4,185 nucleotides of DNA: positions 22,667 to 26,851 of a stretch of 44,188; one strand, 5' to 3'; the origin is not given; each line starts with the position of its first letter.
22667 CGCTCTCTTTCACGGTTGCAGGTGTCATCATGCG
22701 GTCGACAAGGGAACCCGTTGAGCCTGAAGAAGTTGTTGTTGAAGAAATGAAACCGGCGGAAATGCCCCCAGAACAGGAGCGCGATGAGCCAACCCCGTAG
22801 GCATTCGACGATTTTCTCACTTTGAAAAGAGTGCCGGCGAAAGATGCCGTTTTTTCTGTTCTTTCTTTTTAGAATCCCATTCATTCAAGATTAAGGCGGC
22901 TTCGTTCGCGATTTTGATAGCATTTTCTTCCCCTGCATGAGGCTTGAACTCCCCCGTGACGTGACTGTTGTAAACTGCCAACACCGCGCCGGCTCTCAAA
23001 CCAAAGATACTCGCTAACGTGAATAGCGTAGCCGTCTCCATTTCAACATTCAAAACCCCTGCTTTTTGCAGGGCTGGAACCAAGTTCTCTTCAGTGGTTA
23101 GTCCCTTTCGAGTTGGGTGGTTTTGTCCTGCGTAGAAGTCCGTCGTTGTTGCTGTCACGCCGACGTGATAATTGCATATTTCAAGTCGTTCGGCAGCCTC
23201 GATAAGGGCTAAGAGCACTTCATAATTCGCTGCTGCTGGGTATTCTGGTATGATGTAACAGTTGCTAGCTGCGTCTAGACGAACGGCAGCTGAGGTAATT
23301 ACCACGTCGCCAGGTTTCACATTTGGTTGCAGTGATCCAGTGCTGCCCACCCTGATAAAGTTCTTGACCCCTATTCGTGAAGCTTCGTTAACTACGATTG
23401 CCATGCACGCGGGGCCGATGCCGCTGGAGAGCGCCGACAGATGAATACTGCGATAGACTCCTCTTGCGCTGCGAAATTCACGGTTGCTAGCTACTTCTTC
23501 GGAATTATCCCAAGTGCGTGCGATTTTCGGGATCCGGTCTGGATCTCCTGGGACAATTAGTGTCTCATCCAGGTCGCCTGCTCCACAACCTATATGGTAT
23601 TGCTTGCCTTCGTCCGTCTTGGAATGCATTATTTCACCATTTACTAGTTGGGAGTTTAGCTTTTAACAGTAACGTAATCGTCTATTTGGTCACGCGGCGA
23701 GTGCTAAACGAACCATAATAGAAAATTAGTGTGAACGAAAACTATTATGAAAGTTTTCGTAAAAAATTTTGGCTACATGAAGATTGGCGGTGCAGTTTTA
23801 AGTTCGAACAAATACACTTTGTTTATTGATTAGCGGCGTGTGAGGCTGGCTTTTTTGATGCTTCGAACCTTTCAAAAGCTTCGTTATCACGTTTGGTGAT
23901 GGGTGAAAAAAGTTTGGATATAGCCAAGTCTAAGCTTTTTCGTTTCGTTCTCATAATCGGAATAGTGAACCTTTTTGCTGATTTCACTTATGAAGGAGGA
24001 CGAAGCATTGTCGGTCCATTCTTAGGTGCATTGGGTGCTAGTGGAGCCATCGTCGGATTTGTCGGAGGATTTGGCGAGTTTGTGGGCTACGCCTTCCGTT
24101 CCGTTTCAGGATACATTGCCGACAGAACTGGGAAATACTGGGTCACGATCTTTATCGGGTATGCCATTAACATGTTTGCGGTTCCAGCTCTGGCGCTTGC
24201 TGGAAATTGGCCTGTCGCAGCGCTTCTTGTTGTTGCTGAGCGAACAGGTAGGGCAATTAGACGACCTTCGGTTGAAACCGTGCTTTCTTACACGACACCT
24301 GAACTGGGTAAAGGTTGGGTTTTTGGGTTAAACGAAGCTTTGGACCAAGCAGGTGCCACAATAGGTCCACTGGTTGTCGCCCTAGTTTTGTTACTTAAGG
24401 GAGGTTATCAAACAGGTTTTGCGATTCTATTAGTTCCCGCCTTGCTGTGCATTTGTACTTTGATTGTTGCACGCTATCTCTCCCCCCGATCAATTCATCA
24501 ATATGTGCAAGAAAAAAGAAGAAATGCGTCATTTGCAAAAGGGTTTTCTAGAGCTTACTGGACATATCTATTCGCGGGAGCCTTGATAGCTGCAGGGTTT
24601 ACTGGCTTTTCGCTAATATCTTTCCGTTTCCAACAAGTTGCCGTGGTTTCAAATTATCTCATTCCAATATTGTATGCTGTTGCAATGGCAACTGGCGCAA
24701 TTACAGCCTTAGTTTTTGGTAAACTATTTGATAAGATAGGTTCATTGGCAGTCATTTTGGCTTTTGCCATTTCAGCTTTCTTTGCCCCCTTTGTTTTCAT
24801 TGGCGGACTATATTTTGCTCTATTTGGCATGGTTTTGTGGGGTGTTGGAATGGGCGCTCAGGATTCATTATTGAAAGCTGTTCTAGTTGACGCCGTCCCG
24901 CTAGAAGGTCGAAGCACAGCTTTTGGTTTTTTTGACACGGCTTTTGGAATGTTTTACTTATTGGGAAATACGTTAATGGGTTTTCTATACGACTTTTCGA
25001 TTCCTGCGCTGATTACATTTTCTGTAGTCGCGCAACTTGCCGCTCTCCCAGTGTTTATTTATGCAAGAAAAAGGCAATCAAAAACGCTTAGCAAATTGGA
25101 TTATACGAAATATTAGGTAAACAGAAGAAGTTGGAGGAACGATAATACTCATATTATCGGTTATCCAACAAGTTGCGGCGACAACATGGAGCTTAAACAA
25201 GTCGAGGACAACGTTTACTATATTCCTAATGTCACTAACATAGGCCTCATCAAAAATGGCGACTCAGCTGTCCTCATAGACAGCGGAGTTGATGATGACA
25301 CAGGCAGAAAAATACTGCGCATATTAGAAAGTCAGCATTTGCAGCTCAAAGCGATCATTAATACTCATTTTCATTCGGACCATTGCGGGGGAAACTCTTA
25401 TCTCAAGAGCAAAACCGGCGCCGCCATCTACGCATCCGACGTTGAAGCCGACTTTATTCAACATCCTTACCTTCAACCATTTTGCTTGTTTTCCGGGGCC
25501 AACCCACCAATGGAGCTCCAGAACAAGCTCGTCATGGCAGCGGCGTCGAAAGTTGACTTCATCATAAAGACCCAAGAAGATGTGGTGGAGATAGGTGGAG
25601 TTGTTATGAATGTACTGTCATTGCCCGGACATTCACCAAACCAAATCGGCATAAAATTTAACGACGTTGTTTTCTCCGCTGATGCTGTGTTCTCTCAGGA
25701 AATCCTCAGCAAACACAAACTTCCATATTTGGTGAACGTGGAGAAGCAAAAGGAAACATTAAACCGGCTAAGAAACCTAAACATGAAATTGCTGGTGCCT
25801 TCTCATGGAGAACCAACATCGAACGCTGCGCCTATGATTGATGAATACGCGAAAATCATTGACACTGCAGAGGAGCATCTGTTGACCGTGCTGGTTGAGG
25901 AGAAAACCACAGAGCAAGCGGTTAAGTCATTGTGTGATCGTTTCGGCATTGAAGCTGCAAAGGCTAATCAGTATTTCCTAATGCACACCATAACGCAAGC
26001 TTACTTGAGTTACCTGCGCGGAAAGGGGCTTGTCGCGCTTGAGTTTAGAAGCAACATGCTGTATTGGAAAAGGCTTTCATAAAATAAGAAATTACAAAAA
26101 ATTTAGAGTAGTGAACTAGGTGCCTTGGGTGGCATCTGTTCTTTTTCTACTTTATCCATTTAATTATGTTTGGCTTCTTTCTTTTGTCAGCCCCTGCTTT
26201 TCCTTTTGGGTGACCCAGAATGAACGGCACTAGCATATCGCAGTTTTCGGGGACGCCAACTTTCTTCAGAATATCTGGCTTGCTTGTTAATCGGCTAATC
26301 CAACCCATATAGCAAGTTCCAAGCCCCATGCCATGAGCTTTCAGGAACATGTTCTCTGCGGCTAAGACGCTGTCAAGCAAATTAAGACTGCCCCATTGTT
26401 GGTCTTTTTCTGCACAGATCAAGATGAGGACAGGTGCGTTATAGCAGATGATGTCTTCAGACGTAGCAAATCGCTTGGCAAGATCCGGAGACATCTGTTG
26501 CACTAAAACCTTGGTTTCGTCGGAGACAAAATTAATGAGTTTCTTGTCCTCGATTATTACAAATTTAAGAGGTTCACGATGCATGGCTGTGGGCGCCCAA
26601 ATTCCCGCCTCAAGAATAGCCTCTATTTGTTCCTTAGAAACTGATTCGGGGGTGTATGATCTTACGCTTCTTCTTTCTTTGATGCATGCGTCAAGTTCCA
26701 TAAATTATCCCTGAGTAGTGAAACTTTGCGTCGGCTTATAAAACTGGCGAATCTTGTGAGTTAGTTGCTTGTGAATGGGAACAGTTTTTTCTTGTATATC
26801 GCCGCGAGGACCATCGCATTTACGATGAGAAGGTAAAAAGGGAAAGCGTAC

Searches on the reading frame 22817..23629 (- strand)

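Call 52: search_protein_families(library=pfam, proteins=[window:22817-23629:-], max_evalue=0.001)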
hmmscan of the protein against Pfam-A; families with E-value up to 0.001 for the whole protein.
window:22817-23629:- (270 aa): 1 family
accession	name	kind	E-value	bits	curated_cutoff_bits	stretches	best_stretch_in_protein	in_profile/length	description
PF01048.26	PNP_UDP_1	-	2.3e-36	125.8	25.1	1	24-241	3-220/233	Phosphorylase superfamily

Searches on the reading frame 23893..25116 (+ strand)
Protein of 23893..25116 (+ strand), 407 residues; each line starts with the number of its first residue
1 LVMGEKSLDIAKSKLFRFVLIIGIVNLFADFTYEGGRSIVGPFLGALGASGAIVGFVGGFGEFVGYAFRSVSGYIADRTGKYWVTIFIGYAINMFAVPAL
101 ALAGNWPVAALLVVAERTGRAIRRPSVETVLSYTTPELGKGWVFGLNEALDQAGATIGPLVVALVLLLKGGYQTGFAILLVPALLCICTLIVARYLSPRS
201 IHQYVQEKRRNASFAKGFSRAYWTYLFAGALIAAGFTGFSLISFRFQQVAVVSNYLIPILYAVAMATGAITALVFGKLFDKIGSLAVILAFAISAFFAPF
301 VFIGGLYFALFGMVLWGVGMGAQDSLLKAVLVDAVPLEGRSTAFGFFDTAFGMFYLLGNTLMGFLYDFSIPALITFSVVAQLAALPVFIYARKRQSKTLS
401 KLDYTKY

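Call 52: search_protein_families(library=pfam, proteins=[window:23893-25116:+], max_evalue=0.001)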
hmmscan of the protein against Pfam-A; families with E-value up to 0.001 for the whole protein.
window:23893-25116:+ (407 aa): 1 family
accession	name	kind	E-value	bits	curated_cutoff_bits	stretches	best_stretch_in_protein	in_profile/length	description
PF07690.21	MFS_1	-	7.4e-26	91.3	33.4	2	31-322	6-310/347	Major Facilitator Superfamily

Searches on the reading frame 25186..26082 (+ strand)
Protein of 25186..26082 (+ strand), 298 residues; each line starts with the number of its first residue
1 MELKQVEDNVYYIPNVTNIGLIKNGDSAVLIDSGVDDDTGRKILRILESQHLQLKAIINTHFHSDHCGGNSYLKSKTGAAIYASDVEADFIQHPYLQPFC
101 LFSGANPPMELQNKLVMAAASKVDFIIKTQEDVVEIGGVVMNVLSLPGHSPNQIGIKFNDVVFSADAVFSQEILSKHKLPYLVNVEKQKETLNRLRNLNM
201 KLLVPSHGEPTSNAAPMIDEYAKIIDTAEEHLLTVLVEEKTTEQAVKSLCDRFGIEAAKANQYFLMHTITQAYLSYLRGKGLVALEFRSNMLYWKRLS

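Call 52: search_protein_families(library=pfam, proteins=[window:25186-26082:+], max_evalue=0.001)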
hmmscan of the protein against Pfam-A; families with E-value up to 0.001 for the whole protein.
window:25186-26082:+ (298 aa): 2 families
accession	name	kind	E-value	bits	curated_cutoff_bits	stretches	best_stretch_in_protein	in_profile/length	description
PF00753.33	Lactamase_B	-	2.1e-29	103.3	22.7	1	14-207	3-196/196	Metallo-beta-lactamase superfamily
PF19583.5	ODP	-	3.7e-06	27.4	27.2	1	17-113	3-103/194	ODP family beta lactamase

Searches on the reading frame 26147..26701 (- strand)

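Call 52: search_protein_families(library=pfam, proteins=[window:26147-26701:-], max_evalue=0.001)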
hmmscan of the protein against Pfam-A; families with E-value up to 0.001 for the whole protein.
window:26147-26701:- (184 aa): 2 families
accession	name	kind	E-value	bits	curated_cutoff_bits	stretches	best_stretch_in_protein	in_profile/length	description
PF00881.29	Nitroreductase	-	1.5e-28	100.6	23.5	1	7-159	1-164/167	Nitroreductase family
PF14512.11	TM1586_NiRdase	-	7.5e-10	39.2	27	0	22-55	156-189/215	Putative TM nitroreductase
